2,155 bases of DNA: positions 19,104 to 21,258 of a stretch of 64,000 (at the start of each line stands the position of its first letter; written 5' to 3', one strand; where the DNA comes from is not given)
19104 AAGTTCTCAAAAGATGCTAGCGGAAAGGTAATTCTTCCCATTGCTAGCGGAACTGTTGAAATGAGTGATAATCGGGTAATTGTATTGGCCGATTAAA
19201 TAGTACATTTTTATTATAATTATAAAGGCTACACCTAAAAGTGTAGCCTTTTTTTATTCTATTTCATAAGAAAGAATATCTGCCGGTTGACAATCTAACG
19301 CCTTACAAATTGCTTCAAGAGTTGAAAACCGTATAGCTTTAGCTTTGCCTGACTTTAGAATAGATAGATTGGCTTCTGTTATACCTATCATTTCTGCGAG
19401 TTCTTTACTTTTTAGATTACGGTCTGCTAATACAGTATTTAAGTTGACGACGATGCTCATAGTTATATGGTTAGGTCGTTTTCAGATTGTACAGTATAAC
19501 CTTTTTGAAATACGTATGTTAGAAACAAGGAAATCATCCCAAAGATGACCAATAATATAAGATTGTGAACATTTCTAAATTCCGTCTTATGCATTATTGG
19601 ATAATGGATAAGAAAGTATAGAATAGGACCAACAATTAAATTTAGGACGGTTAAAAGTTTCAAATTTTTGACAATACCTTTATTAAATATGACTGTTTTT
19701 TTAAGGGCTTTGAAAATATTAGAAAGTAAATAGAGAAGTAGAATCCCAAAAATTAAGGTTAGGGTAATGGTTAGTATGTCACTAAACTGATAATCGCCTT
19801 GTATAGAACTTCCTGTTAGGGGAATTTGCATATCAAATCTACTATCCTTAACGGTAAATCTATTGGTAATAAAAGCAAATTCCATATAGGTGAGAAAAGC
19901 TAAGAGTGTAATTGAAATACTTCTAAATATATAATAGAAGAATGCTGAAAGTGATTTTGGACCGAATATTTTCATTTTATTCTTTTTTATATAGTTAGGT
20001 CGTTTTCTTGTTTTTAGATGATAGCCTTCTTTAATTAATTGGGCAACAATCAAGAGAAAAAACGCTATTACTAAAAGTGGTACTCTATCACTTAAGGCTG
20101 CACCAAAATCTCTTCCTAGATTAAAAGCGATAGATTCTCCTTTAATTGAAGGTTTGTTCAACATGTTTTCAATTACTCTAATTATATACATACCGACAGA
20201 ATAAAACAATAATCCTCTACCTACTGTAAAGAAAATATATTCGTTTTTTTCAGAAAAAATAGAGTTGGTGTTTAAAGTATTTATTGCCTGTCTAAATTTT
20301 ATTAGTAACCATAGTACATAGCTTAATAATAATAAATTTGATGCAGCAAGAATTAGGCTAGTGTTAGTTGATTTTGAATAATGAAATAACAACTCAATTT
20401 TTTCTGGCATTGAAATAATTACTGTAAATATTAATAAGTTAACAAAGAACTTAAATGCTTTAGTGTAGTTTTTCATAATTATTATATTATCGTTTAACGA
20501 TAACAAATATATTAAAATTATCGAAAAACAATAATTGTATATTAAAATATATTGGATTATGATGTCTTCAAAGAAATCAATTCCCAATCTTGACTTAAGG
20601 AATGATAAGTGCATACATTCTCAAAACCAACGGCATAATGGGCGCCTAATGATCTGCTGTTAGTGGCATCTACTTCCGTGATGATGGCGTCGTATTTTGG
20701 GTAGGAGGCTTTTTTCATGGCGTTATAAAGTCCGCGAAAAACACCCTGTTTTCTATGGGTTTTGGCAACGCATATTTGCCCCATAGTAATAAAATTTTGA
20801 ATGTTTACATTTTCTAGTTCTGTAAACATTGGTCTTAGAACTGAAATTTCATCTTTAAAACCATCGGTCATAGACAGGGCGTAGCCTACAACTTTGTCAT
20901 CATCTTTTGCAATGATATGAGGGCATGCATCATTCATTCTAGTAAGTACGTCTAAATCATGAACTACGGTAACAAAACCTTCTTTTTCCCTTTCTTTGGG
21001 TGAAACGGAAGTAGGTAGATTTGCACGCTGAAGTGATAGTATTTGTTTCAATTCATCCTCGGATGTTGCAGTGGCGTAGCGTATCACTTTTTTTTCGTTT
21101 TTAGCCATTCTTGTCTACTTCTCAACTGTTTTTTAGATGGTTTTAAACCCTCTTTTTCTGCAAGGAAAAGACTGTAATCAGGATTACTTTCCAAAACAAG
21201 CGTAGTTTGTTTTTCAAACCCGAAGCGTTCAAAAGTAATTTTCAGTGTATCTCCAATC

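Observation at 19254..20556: AT-rich islet: YozG-type XRE regulator plus large DUF2975-like membrane protein, with a perfect 17 bp palindrome in its promoter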

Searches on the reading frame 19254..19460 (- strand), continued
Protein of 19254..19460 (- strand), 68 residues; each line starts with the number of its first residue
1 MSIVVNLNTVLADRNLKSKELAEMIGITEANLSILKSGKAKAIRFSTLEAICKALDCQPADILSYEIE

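Call 76: find_encoding_contigs(protein=P0056, flank=5000, max_places=8)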
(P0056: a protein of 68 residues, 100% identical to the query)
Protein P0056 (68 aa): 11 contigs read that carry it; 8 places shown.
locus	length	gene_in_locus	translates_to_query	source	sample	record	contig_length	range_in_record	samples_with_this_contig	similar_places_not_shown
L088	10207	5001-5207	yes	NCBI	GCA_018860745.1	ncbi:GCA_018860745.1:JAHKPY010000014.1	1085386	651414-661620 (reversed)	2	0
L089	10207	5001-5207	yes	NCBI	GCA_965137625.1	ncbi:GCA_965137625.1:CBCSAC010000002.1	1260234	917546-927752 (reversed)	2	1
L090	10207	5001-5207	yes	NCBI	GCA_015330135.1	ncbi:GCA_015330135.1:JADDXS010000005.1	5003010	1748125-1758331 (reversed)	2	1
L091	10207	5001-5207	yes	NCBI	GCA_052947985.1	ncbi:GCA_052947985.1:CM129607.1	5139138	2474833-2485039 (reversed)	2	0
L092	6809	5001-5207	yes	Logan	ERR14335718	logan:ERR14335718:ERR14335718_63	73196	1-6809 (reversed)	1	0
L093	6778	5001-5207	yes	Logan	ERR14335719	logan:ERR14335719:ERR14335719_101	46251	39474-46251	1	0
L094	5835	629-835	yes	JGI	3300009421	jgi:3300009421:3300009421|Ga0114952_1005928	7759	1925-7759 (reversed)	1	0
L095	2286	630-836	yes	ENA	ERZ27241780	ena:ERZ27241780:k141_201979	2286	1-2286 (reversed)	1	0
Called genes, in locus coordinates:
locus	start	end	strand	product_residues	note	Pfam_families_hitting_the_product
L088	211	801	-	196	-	-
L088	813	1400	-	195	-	PF12099:DUF3575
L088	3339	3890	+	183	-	PF00583:Acetyltransf_1 (weak)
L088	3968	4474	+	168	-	PF11188:DUF2975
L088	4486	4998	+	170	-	PF11188:DUF2975 (weak)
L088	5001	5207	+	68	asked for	PF13443:HTH_26, PF01381:HTH_3 (weak)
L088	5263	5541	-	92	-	PF02823:ATP-synt_DE_N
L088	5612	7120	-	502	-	PF02874:ATP-synt_ab_N, PF00006:ATP-synt_ab, PF22919:ATP-synt_VA_C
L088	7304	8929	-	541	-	PF00657:Lipase_GDSL (faint), PF13472:Lipase_GDSL_2 (faint)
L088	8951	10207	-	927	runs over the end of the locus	PF13620:CarboxypepD_reg, PF13715:CarbopepD_reg_2, PF07715:Plug, PF00593:TonB_dep_Rec_b-barrel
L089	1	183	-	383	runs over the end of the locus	PF00155:Aminotran_1_2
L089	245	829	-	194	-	-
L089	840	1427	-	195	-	PF12099:DUF3575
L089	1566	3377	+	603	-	PF17899:Peptidase_M61_N, PF05299:Peptidase_M61, PF13180:PDZ_2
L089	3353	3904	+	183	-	PF00583:Acetyltransf_1 (weak)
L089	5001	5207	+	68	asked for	PF13443:HTH_26, PF01381:HTH_3 (weak)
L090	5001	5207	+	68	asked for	PF13443:HTH_26, PF01381:HTH_3 (weak)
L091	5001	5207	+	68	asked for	PF13443:HTH_26, PF01381:HTH_3 (weak)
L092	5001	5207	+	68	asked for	PF13443:HTH_26, PF01381:HTH_3 (weak)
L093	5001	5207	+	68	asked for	PF13443:HTH_26, PF01381:HTH_3 (weak)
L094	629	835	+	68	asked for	PF13443:HTH_26, PF01381:HTH_3 (weak)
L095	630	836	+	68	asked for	PF13443:HTH_26, PF01381:HTH_3 (weak)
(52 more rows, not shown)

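Call 77: find_encoding_contigs(protein=P0057, flank=5000, max_places=3)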
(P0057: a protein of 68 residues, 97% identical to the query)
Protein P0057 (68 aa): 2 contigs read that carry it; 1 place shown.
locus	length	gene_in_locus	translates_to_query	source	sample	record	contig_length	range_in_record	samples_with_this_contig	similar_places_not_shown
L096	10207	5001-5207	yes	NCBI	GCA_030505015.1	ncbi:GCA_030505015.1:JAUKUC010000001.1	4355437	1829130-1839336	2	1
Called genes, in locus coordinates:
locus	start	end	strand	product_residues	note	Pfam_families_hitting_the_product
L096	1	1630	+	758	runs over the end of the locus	PF08447:PAS_3, PF08448:PAS_4 (weak), PF00989:PAS, PF08448:PAS_4, PF13426:PAS_9, PF08447:PAS_3, PF00989:PAS, PF08447:PAS_3, +3 more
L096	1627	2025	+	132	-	PF00072:Response_reg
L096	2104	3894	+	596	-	PF17899:Peptidase_M61_N, PF05299:Peptidase_M61, PF13180:PDZ_2, PF17820:PDZ_6 (weak)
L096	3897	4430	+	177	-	PF00583:Acetyltransf_1 (weak)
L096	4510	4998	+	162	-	PF11188:DUF2975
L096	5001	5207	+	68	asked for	PF13443:HTH_26, PF01381:HTH_3 (weak)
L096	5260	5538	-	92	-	PF02823:ATP-synt_DE_N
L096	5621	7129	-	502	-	PF02874:ATP-synt_ab_N, PF00006:ATP-synt_ab, PF22919:ATP-synt_VA_C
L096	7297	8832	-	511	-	PF00657:Lipase_GDSL (faint), PF13472:Lipase_GDSL_2 (faint)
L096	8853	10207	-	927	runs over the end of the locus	PF13620:CarboxypepD_reg, PF13715:CarbopepD_reg_2, PF07715:Plug, PF00593:TonB_dep_Rec_b-barrel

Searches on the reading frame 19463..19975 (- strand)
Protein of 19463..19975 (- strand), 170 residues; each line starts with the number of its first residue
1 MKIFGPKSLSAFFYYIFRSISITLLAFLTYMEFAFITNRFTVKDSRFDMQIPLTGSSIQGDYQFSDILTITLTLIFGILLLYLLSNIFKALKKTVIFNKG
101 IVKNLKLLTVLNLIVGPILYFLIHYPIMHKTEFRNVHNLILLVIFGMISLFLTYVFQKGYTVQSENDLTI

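Call 27: search_protein_representatives(protein=window:19463-19975:-)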
Query: 170 residues. Proteins with E-value up to 0.001 (for the whole library): 53; up to 1e-10: 20; up to 1e-30: 2. The best 53 are listed.
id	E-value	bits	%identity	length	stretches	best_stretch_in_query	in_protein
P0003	3.6e-71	254.5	74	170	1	1-170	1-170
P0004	1.9e-32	128.7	44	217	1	1-170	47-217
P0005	1.1e-29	119.8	44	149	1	24-170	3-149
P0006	4.6e-28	114.4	39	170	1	1-170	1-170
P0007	1.2e-27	113.1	38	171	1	2-170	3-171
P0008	4.3e-25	104.8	36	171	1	1-170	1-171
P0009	3.7e-23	98.5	37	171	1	1-170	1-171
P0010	2.7e-22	95.7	36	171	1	1-170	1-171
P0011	3.4e-21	92.1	39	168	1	1-170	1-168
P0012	8.1e-20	87.7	37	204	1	1-170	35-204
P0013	4.0e-17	78.9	34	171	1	1-170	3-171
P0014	1.4e-16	77.1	32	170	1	1-170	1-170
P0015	7.0e-16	74.9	45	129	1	41-170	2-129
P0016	7.6e-15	71.5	34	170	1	1-170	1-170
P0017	2.5e-13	66.6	30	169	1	1-170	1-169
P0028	3.7e-07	46.5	29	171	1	8-169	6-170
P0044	1.4e-04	38.2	33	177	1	40-170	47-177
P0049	2.3e-04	37.4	31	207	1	42-170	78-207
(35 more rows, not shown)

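Call 29: search_protein_families(library=padloc, proteins=[window:19463-19975:-], max_evalue=0.1)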
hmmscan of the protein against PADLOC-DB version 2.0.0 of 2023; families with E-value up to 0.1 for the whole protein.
window:19463-19975:- (170 aa): 0 families

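Call 42: search_dna_similar(query=window:19463-19975:-, collection=plasmids, mode=protein, max_evalue=0.001, max_rows=15)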
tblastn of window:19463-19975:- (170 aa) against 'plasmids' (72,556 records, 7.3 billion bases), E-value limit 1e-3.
No match.

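Call 43: search_dna_similar(query=window:19463-19975:-, collection=phages, mode=protein, max_evalue=0.001, max_rows=15)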
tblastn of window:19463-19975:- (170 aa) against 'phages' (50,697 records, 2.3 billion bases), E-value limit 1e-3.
No match.

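Call 46: search_protein_families(library=pfam, proteins=[window:19463-19975:-], max_evalue=1)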
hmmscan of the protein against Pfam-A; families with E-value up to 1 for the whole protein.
window:19463-19975:- (170 aa): 2 families
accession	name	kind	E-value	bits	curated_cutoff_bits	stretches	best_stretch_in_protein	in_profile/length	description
PF11188.13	DUF2975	-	2.1e-08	34.6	27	1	68-170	22-130/130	Protein of unknown function (DUF2975)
PF24073.1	DUF7365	-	0.4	11.3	27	1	131-169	4-43/101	Coiled-coil region of unknown function (DUF7365)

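Call 47: predict_structure(alignment_id=A1)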
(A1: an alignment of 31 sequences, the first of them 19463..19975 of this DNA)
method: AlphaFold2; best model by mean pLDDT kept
length: 170 residues; sequences in the alignment: 31
mean_pLDDT: 92.7   pTM: 0.84
mean pLDDT of the five models: 92.7, 92.3, 91.7, 91.2, 90.2
residues with pLDDT >= 90: 141; 70-90: 22; 50-70: 7; < 50: 0
segments of 3 or more residues with pLDDT < 50: none
pLDDT, mean of each block of 10 residues (from residue 1): 75 96 97 95 95 93 94 97 96 90 97 96 92 90 97 96 81
secondary structure, 60 per line:
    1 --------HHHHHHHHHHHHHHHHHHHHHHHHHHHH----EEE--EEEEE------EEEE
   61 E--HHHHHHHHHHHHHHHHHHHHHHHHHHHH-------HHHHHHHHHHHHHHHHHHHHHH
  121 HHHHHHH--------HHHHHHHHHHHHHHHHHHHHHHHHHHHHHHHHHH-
elements in order: H9-36 E41-43 E46-50 E57-61 H64-91 H99-127 H136-169

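Call 56: find_encoding_contigs(protein=P0028, flank=1500, max_places=2)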
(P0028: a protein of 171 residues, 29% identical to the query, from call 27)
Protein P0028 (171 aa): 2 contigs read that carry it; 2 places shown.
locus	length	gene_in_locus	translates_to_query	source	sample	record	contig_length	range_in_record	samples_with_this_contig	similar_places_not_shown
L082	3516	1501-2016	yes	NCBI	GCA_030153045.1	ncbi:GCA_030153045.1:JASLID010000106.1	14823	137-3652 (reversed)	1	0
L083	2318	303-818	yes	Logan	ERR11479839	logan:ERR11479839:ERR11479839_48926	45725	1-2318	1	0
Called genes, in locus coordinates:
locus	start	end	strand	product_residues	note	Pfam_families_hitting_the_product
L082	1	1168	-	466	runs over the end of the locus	PF04715:, PF00425:Chorismate_bind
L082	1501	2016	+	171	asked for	PF11188:DUF2975 (weak)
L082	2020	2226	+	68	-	PF13443:HTH_26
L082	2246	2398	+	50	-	-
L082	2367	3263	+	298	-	PF02463:SMC_N (faint), PF00005:ABC_tran, PF13304:AAA_21 (faint)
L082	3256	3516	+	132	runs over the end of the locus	?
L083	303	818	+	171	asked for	PF11188:DUF2975 (weak)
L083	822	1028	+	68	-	PF13443:HTH_26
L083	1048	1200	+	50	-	-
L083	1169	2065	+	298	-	PF02463:SMC_N (faint), PF00005:ABC_tran, PF13304:AAA_21 (faint)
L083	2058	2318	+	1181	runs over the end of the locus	PF01433:Peptidase_M1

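Call 57: find_encoding_contigs(protein=P0049, flank=1500, max_places=2)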
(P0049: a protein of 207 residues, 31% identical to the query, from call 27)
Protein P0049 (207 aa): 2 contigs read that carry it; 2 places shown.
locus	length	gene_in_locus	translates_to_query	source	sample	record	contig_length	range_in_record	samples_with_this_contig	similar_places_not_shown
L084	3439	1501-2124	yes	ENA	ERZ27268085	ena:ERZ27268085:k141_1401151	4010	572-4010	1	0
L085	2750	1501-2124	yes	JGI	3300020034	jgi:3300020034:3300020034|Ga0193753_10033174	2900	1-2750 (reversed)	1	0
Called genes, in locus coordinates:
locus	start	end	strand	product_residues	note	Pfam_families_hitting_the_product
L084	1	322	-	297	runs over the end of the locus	?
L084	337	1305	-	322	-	PF02737:3HCDH_N, PF00725:3HCDH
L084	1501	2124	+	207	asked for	PF11188:DUF2975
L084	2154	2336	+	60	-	PF01381:HTH_3 (weak), PF13443:HTH_26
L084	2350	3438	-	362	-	?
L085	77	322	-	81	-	-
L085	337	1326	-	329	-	PF02737:3HCDH_N, PF00725:3HCDH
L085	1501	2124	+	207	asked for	PF11188:DUF2975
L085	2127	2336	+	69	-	PF13443:HTH_26, PF01381:HTH_3 (weak)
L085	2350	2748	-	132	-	PF25275:Golvesin_C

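Call 58: find_encoding_contigs(protein=P0044, flank=1500, max_places=2)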
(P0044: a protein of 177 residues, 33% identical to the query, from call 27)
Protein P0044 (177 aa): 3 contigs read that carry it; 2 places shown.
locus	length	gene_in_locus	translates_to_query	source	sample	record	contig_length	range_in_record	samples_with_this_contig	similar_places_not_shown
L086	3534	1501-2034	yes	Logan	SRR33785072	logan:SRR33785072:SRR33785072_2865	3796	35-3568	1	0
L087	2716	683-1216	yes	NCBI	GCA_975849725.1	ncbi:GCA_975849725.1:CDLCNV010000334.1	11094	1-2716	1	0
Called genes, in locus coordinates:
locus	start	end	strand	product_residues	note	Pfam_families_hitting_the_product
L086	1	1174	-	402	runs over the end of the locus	?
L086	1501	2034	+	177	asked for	PF11188:DUF2975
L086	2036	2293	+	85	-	PF13443:HTH_26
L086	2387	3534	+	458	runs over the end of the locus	?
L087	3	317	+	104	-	?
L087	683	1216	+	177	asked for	PF11188:DUF2975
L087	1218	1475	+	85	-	PF13443:HTH_26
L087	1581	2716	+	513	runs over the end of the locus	-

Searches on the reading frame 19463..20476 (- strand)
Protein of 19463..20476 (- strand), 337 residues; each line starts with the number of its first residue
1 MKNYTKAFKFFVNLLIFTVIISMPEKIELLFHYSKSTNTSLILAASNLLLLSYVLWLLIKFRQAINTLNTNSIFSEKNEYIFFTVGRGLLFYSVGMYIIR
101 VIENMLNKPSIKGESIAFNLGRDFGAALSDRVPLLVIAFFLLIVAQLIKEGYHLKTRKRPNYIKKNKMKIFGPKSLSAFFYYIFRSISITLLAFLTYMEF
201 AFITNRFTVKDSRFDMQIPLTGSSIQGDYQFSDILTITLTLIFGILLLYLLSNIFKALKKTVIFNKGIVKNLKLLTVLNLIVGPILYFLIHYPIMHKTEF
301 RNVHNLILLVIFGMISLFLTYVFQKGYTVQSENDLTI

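Call 4: search_protein_families(library=pfam, proteins=[window:19463-20476:-], max_evalue=0.1)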
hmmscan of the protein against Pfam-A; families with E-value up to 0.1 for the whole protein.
window:19463-20476:- (337 aa): 1 family
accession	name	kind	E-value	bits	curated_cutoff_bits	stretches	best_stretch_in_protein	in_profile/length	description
PF11188.13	DUF2975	-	9.8e-13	48.6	27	2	235-337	22-130/130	Protein of unknown function (DUF2975)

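Call 5: search_protein_families(library=ncbifam, proteins=[window:19463-20476:-], max_evalue=0.1)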
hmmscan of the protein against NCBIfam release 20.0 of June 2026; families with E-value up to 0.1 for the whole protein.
window:19463-20476:- (337 aa): 0 families

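Call 8: find_homologous_proteins(query=window:19463-20476:-)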
Query window:19463-20476:- (337 aa): 2 proteins with E <= 0.001 among 8000 candidates.
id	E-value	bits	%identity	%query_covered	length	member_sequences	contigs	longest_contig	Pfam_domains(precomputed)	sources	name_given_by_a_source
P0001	2.8e-51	193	54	51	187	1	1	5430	PF11188.14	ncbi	-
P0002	1.9e-30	124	43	50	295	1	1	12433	PF11188.14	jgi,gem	-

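Call 29: search_protein_families(library=padloc, proteins=[window:19463-20476:-], max_evalue=0.1)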
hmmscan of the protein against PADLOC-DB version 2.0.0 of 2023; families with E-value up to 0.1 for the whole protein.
window:19463-20476:- (337 aa): 1 family
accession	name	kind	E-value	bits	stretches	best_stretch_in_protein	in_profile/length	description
PDLC02910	HicA-like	-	0.017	13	1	143-175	12-44/61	-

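Call 49: find_encoding_contigs(protein=P0002, flank=3000, max_places=3)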
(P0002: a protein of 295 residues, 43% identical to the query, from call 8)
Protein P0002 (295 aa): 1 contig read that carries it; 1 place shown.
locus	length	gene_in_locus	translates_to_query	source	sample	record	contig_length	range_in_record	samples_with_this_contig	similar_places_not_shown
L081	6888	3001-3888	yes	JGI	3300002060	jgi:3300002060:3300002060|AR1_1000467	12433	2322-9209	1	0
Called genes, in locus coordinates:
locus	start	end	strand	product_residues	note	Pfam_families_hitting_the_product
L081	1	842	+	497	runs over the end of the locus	PF13231:PMT_2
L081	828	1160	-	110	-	PF13500:AAA_26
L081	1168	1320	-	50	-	PF13500:AAA_26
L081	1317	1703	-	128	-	-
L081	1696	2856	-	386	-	PF00155:Aminotran_1_2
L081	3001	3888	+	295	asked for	PF11188:DUF2975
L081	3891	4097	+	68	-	PF13443:HTH_26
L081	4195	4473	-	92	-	PF02823:ATP-synt_DE_N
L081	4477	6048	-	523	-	PF02874:ATP-synt_ab_N, PF00006:ATP-synt_ab, PF22919:ATP-synt_VA_C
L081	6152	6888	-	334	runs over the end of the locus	PF00593:TonB_dep_Rec_b-barrel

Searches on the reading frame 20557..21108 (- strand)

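Call 4: search_protein_families(library=pfam, proteins=[window:20557-21108:-], max_evalue=0.1)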
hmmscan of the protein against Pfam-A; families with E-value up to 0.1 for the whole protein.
window:20557-21108:- (183 aa): 6 families
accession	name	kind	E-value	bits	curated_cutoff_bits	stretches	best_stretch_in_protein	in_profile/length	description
PF00583.31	Acetyltransf_1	-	2.8e-06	28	20.7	1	57-162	28-116/116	Acetyltransferase (GNAT) family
PF13508.13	Acetyltransf_7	-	0.00079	20.2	27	1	64-142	5-62/84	Acetyltransferase (GNAT) domain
PF13673.13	Acetyltransf_10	-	0.0018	18.7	23.6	1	64-165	33-110/128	Acetyltransferase (GNAT) domain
PF13527.13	Acetyltransf_9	-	0.0089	16.5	25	0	108-131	74-97/127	Acetyltransferase (GNAT) domain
PF13444.12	Acetyltransf_5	-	0.0093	17.1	22.4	1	57-127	25-100/102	Acetyltransferase (GNAT) domain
PF08445.16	FR47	-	0.025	15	22.1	1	108-165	23-80/86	FR47-like protein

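Call 29: search_protein_families(library=padloc, proteins=[window:20557-21108:-], max_evalue=0.1)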
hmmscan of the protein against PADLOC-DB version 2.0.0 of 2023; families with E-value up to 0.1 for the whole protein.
window:20557-21108:- (183 aa): 1 family
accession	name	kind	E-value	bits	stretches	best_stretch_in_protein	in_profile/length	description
PDLC02555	PglZ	-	0.0037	13.9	1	15-130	311-424/613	PglZ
